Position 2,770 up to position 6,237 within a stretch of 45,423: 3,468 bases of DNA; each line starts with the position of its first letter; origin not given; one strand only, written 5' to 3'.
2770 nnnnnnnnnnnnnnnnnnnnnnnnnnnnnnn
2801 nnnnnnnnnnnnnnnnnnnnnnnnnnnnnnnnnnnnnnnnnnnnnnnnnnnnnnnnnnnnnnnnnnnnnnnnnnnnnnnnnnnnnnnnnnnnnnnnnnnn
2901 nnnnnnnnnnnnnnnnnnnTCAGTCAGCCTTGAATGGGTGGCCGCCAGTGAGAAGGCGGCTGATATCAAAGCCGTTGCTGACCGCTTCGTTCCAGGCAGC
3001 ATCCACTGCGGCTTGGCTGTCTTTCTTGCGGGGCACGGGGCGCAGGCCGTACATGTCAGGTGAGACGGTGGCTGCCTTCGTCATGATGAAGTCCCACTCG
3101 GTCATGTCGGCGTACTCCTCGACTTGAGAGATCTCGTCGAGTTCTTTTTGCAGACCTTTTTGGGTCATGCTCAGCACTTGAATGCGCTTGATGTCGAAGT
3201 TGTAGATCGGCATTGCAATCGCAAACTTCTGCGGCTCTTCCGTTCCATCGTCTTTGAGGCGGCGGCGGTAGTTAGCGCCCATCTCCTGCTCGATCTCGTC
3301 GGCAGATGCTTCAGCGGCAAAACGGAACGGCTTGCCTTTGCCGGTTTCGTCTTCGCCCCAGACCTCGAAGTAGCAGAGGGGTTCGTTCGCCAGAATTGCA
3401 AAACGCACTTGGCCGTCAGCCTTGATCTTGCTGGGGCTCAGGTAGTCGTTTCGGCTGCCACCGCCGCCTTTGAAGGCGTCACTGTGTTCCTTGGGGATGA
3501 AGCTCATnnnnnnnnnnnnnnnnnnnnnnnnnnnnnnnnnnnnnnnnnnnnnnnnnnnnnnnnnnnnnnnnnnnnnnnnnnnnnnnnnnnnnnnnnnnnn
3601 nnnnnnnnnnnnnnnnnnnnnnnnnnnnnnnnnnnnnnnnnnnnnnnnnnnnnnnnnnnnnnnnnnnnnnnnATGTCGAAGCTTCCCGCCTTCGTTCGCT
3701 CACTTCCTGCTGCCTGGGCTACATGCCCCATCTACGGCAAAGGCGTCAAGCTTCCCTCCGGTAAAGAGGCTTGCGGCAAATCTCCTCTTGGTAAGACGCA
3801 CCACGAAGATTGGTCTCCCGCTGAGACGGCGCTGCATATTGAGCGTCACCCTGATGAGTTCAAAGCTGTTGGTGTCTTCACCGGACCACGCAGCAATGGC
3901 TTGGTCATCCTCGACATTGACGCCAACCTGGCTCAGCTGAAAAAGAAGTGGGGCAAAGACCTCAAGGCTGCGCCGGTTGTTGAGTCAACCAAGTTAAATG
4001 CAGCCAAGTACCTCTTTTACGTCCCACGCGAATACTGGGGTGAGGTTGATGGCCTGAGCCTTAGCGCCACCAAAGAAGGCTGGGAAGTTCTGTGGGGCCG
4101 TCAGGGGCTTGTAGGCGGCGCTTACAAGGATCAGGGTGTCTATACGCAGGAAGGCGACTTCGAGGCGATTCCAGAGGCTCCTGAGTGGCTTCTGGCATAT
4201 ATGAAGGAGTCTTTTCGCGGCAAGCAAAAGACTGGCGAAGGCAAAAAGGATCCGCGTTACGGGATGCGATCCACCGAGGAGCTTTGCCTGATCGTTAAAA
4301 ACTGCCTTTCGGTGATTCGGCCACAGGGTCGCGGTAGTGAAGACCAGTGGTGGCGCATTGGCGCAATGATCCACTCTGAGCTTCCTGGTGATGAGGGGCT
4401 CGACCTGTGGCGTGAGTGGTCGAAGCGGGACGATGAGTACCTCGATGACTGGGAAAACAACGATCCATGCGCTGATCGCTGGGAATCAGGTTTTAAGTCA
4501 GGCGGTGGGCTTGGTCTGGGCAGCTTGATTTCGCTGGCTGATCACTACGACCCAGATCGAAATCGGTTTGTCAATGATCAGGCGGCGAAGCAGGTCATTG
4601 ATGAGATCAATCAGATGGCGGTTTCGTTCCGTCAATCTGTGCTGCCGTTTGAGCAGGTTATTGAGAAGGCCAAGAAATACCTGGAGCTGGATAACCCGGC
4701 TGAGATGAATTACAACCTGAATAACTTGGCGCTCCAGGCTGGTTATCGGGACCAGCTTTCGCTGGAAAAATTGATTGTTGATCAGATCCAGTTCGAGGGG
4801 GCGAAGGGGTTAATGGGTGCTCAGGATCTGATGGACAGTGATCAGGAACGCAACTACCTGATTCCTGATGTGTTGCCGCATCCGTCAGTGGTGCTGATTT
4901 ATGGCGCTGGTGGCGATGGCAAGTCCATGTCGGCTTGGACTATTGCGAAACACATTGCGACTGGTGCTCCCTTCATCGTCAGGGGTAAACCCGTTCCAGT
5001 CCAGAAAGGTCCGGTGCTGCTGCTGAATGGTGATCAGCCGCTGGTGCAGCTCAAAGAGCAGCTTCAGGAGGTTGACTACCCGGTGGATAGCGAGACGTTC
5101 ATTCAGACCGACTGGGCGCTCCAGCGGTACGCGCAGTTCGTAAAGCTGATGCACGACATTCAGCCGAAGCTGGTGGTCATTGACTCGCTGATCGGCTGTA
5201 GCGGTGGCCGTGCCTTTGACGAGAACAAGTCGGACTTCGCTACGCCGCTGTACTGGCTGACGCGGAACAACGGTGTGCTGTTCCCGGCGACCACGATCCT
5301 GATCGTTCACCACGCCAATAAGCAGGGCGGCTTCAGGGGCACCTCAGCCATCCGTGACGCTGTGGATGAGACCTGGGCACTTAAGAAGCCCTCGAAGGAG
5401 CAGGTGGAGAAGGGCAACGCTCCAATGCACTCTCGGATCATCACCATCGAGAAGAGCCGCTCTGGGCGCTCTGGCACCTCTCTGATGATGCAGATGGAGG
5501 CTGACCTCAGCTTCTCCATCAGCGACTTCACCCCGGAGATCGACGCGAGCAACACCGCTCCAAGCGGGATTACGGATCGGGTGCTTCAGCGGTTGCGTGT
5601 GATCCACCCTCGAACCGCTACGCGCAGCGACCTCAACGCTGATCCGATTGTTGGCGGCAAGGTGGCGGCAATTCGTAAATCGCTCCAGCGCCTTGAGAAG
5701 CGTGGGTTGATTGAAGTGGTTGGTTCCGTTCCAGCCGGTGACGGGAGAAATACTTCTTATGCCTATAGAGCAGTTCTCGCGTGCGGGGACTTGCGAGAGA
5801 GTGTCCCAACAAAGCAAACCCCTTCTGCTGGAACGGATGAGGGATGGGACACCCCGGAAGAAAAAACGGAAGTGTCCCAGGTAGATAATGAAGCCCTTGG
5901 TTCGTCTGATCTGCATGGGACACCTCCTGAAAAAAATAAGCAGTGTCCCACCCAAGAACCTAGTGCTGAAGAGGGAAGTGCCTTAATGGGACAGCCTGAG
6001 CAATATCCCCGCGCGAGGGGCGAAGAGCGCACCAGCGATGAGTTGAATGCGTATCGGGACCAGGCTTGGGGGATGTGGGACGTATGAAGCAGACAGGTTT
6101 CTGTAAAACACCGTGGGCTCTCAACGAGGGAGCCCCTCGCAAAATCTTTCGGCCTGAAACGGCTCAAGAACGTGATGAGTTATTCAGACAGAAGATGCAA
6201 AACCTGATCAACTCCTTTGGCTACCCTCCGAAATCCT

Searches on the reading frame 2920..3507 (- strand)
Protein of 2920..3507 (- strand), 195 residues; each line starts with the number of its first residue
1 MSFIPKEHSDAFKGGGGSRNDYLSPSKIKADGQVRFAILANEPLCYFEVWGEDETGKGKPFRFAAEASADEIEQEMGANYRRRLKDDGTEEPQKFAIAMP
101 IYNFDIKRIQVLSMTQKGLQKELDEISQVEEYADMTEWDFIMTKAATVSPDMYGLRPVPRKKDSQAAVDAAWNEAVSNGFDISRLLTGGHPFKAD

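Call 10: search_protein_families(library=pfam, proteins=[window:2920-3507:-], max_evalue=0.01)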
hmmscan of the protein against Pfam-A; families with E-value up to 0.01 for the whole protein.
window:2920-3507:- (195 aa): 0 families

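Call 11: search_protein_families(library=phrogs, proteins=[window:2920-3507:-], max_evalue=0.01)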
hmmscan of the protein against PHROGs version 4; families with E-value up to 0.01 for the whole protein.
window:2920-3507:- (195 aa): 1 family
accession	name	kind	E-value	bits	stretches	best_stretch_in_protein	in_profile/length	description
phrog_8542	-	unknown function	0.00034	21.2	0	15-76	16-75/298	-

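Call 12: find_related_loci(query=window:2920-3507:-, collection=viral_contigs, flank=5000)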
Query window:2920-3507:- (195 aa) in viral_contigs; peptide patterns used: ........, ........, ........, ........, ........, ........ (x = any residue, [..] = any of these).
18 stretches matched a pattern; 12 encode a relative of the query (tblastn E <= 1e-3); 12 distinct loci.
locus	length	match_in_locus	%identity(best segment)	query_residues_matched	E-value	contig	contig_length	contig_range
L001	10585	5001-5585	98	1-195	2e-132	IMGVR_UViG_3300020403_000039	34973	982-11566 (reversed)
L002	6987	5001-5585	98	1-195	2e-132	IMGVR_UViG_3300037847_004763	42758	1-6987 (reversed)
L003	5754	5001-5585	98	1-195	3e-132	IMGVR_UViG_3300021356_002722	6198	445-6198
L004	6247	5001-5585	94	1-195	1e-128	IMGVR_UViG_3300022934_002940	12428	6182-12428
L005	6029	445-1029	94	1-195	3e-128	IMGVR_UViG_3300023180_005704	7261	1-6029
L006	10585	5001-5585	94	1-195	3e-128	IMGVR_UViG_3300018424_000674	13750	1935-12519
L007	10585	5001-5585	93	1-195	1e-127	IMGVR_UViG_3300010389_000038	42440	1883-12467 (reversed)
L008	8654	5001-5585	94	1-195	1e-127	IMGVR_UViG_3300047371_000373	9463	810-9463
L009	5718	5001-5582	94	1-195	8e-126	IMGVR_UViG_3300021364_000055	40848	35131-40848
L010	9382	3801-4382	92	1-195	2e-124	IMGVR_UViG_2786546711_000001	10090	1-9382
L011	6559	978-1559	91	1-195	2e-123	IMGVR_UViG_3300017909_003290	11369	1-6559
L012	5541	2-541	92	16-195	7e-109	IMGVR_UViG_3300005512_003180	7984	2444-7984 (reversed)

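Call 25: search_dna_similar(query=window:2920-3507:-, collection=phages, mode=protein, max_rows=15, max_evalue=0.001)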
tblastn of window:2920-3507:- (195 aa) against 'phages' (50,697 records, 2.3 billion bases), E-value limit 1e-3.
No match.

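Call 47: search_protein_families(library=ncbifam, proteins=[window:2920-3507:-], max_evalue=0.01)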
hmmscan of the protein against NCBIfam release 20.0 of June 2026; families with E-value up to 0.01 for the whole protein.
window:2920-3507:- (195 aa): 0 families

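Call 56: find_homologous_proteins(query=window:2920-3507:-, max_evalue=0.001)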
Query window:2920-3507:- (195 aa): 82 proteins with E <= 0.001 among 161 candidates.
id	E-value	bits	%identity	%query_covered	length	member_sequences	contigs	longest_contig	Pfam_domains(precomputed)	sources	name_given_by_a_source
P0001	1.2e-123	428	96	100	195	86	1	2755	-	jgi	jgi:hypothetical protein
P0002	2.5e-123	427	97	100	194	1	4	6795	-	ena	-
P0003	7.4e-123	426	95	100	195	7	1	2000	-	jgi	-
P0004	2.4e-122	424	96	100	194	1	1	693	-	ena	-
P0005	8.5e-122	422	96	100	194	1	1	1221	-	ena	-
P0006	1.1e-121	422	95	100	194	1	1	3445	-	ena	-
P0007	1.3e-121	422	96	100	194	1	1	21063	-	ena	-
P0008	1.6e-121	421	95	100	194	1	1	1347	-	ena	-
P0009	3.2e-121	420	95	100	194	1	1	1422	-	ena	-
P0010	1.7e-120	418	94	100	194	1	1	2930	-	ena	-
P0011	2.3e-120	418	94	100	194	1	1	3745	-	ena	-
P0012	4.2e-120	417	94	100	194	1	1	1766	-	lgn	-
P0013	5.8e-120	416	94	100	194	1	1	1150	-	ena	-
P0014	1.1e-119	415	94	100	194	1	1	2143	-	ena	-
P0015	1.1e-119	415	94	100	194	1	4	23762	-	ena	-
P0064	1.2e-85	304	91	77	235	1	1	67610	-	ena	-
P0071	4.8e-73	263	59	100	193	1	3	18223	-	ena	-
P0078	1.0e-55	207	52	98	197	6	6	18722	-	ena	-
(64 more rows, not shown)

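Call 57: find_encoding_contigs(protein=P0064, flank=10000, max_places=2)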
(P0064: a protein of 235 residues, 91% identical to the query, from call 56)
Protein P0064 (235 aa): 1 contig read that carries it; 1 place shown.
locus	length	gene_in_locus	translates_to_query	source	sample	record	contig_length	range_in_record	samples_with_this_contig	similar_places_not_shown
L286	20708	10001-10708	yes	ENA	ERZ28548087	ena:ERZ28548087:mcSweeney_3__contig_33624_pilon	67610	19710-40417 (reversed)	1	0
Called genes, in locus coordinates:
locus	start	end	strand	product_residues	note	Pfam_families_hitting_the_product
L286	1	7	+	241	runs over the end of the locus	-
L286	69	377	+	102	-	PF01844:HNH, PF14279:HNH_5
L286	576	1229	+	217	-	-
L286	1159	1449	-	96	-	PF22811:Zn_ribbon_NrdR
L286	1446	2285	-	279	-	PF00140:Sigma70_r1_2, PF04542:Sigma70_r2, PF04539:Sigma70_r3 (weak), PF04545:Sigma70_r4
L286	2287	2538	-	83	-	-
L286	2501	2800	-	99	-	-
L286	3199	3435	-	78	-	-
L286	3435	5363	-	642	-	PF01612:DNA_pol_A_exo1, PF00476:DNA_pol_A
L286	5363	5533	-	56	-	-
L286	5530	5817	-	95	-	PF11753:DUF3310 (weak)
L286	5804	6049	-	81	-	-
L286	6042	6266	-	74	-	-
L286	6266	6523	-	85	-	-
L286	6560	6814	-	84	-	-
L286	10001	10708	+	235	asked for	-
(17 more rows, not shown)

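Call 58: find_encoding_contigs(protein=P0071, flank=4000, max_places=2)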
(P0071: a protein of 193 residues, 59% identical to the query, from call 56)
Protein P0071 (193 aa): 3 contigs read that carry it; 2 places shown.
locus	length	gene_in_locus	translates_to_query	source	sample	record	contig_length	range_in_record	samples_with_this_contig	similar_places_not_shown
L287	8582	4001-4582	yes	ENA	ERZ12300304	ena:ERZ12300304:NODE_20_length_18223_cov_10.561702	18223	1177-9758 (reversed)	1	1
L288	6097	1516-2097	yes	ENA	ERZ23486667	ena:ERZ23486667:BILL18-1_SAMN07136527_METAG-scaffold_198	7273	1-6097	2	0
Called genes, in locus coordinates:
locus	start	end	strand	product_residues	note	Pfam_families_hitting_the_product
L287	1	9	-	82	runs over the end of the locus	-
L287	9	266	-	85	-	-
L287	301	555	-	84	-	-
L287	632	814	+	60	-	-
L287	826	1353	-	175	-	-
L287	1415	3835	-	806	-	PF08707:PriCT_2, PF13481:AAA_25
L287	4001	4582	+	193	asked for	-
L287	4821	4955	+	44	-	-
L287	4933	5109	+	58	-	-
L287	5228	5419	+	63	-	-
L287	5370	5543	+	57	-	-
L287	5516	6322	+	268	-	PF12705:PDDEXK_1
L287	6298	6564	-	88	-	-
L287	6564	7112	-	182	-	-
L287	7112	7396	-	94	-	-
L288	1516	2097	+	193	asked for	-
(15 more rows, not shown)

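Call 59: find_encoding_contigs(protein=P0078, flank=4000, max_places=2)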
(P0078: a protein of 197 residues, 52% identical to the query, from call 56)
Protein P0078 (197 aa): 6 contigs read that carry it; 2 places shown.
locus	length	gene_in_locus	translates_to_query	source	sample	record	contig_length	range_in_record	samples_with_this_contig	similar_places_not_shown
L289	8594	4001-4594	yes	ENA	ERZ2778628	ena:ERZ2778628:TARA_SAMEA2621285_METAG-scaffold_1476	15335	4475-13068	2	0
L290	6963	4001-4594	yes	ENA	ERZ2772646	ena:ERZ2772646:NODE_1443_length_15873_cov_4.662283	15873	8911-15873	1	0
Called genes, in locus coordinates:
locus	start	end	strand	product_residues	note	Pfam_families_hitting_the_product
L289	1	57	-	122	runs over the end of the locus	-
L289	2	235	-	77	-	-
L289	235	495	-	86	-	-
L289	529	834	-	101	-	-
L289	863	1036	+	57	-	-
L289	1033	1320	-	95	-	-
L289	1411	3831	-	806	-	PF08707:PriCT_2, PF13481:AAA_25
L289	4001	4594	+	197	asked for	-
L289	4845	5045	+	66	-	-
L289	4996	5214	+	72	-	-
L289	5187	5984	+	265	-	PF12705:PDDEXK_1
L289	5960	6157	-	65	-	-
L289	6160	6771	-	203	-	-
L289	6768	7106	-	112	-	-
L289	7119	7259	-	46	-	-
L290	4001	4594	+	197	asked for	-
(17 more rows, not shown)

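Call 82: predict_structure(alignment_id=A5)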
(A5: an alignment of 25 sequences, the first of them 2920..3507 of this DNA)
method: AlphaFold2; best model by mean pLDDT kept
length: 195 residues; sequences in the alignment: 25
mean_pLDDT: 86.2   pTM: 0.80
mean pLDDT of the five models: 86.2, 85.9, 85.7, 84.5, 84.5
residues with pLDDT >= 90: 119; 70-90: 55; 50-70: 7; < 50: 14
segments of 3 or more residues with pLDDT < 50: 9-19
pLDDT, mean of each block of 10 residues (from residue 1): 56 43 89 94 91 90 92 92 89 92 94 90 90 92 82 90 95 92 89 77
secondary structure, 60 per line:
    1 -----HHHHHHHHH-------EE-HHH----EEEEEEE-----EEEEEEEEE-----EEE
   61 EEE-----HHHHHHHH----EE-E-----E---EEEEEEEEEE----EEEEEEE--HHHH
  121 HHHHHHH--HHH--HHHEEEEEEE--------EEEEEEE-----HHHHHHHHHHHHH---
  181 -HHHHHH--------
elements in order: H6-14 E32-38 E44-52 E58-63 H69-76 E94-103 E108-114 H117-127 E138-144 E153-159 H165-177 H182-187

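Call 85: fold_search(model_id=the predicted structure, library=pdb)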
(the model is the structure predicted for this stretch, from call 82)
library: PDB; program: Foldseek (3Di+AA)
matches with E <= 10: 824; with E <= 0.001: 0
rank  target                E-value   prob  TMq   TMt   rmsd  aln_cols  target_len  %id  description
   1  6f0l_3                8.3e-02  0.10  0.18  0.08  22.0       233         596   12  S. cerevisiae MCM double hexamer bound to duplex DNA (released 2017-12-06)
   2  1mje_A                1.1e-01  0.41  0.32  0.14  10.2       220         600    8  STRUCTURE OF A BRCA2-DSS1-SSDNA COMPLEX (released 2002-09-27)
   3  1l1o_F                1.6e-01  0.18  0.22  0.24  13.5       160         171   13  Structure of the human Replication Protein A (RPA) trimerization core (released 2002-06-05)
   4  9lsy_F                1.7e-01  0.06  0.12  0.15  16.7       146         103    9  Structure of the gdTCR-Fab complex (released 2026-02-18)
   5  8rhh_K                1.8e-01  0.05  0.11  0.07  22.6       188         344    9  Microtubule-associated kinesin-1 tail complex bound to AMPPNP, two-headed state (released 2024-11-20)
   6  8aas_A                1.9e-01  0.15  0.22  0.24  15.8       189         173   10  Crystal structure of the Pyrococcus abyssi RPA trimerization core bound to poly-dT20 ssDNA (released 2023-05-03)
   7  8oej_A                2.1e-01  0.15  0.22  0.17  15.8       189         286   10  Extended RPA-DNA nucleoprotein filament (released 2023-05-10)
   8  8y3p_F                2.2e-01  0.08  0.15  0.19  12.8       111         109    7  ASFV p72 in complex with Fab C9 (released 2024-09-04)
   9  5lt2_K                2.5e-01  0.04  0.12  0.09  21.6       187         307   13  nucleotide-free kinesin-1 motor domain, P1 crystal form (released 2017-03-01)
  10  6wgi_2                2.6e-01  0.09  0.18  0.09  12.7       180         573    8  Atomic model of the mutant OCCM (ORC-Cdc6-Cdt1-Mcm2-7 with Mcm6 WHD truncation) loaded on DNA at 10.5 A resolution (released 2020-07-15)
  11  8xfo_B                2.6e-01  0.08  0.11  0.06  15.1       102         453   15  Cryo-EM structure of integrin ITGAV, ITGB3 and CYCLO (RGDFK) complex, conformation 2 (released 2024-12-18)
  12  1yc7_A                2.8e-01  0.07  0.13  0.19  14.5       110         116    7  cAbAn33 VHH fragment against VSG (released 2005-06-14)
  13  4s3p_B                2.8e-01  0.07  0.11  0.04  14.2       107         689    6  Amylomaltase MalQ from Escherichia coli, apo structure (released 2015-07-08)
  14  5xov_G                3.0e-01  0.08  0.14  0.13  14.8       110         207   12  Crystal structure of peptide-HLA-A24 bound to S19-2 V-delta/V-beta TCR (released 2017-06-14)
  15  6vy2_L                3.0e-01  0.08  0.13  0.19  13.6       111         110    6  Cryo-EM structure of M1214_N1 Fab in complex with CH505 TF chimeric SOSIP.664 Env trimer (released 2020-05-06)
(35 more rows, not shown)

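Call 86: fold_search(model_id=the predicted structure, library=viral)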
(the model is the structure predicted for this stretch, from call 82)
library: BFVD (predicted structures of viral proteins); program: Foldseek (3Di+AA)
matches with E <= 10: 877; with E <= 0.001: 34
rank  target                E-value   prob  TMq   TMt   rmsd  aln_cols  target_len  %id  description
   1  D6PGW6                1.3e-24  1.00  0.87  0.66   4.6       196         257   49  (no name in the UniProt tables at hand)
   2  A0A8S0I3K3            9.0e-19  1.00  0.87  0.85   3.0       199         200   30  (no name in the UniProt tables at hand)
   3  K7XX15                1.8e-15  1.00  0.81  0.71   9.4       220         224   22  (no name in the UniProt tables at hand)
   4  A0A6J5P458            4.7e-10  1.00  0.66  0.55   6.6       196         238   21  Uncharacterized protein [uncultured Caudovirales phage]
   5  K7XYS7                1.3e-07  1.00  0.59  0.80   2.7       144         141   30  (no name in the UniProt tables at hand)
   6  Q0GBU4                1.8e-07  1.00  0.61  0.60   4.7       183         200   15  PfWMP4_22 [Phormidium phage Pf-WMP4]
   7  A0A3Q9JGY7            1.9e-07  1.00  0.45  0.24  11.0       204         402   14  (no name in the UniProt tables at hand)
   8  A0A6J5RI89            7.6e-07  1.00  0.54  0.46   5.6       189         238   12  Uncharacterized protein [uncultured Caudovirales phage]
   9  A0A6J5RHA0            1.3e-06  1.00  0.46  0.29   9.1       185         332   14  Rho termination factor, N-terminal [uncultured Caudovirales phage]
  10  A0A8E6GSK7            2.5e-06  1.00  0.50  0.51   8.9       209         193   12  Uncharacterized protein [Clostridium phage vB_CpeP_HN02]
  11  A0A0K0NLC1            3.2e-06  1.00  0.49  0.44  12.8       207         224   17  Uncharacterized protein [Gordonia phage GMA6]
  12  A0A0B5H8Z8            3.2e-06  1.00  0.47  0.36   8.1       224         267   16  D11 protein [Vibrio phage phi 3]
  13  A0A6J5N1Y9            6.4e-06  1.00  0.51  0.44   6.6       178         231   18  Uncharacterized protein [uncultured Caudovirales phage]
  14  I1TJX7                7.2e-06  1.00  0.46  0.44   7.1       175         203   14  (no name in the UniProt tables at hand)
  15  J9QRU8                1.5e-05  1.00  0.44  0.38  14.0       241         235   12  Uncharacterized protein [Listeria phage P70]
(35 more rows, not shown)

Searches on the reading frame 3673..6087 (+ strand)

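Call 10: search_protein_families(library=pfam, proteins=[window:3673-6087:+], max_evalue=0.01)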
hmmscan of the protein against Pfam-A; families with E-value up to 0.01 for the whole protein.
window:3673-6087:+ (804 aa): 4 families
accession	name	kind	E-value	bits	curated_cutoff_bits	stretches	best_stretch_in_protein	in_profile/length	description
PF13481.12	AAA_25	-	1.5e-19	70.9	27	1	384-552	13-194/195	AAA domain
PF08707.16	PriCT_2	-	5.5e-12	46.3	22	1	209-289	2-77/77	Primase C terminal 2 (PriCT-2)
PF09250.16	Prim-Pol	-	2.2e-05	25.4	22.8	1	15-172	9-158/158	Bifunctional DNA primase/polymerase, N-terminal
PF06745.19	ATPase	-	0.0039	17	26.6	0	488-599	110-209/231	KaiC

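Call 11: search_protein_families(library=phrogs, proteins=[window:3673-6087:+], max_evalue=0.01)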
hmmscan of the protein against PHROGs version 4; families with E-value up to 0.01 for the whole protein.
window:3673-6087:+ (804 aa): 10 families
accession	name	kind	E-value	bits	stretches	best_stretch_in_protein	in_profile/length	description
phrog_906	-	DNA, RNA and nucleotide metabolism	7.1e-17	62.4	1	391-613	514-742/872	DNA polymerase/primase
phrog_2850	-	unknown function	1.4e-15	58.2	1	379-574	133-335/465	-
phrog_1156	-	DNA, RNA and nucleotide metabolism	4.1e-14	53.1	1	13-278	23-296/855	DNA primase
phrog_6357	-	unknown function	1.5e-12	48.4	1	388-576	15-193/321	-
phrog_1284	-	unknown function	1.3e-08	35.5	1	377-553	11-189/306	-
phrog_239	-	DNA, RNA and nucleotide metabolism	5.8e-06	26.5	1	472-610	446-589/801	DNA primase/helicase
phrog_30286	-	unknown function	1.4e-05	24.6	1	497-733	217-467/590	-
phrog_6012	-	DNA, RNA and nucleotide metabolism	2.9e-05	24.5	1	371-555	111-300/447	DNA helicase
phrog_1366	-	unknown function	0.00014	22.5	1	406-506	16-98/307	-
phrog_3123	-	unknown function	0.00022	20.9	0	487-556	447-513/583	-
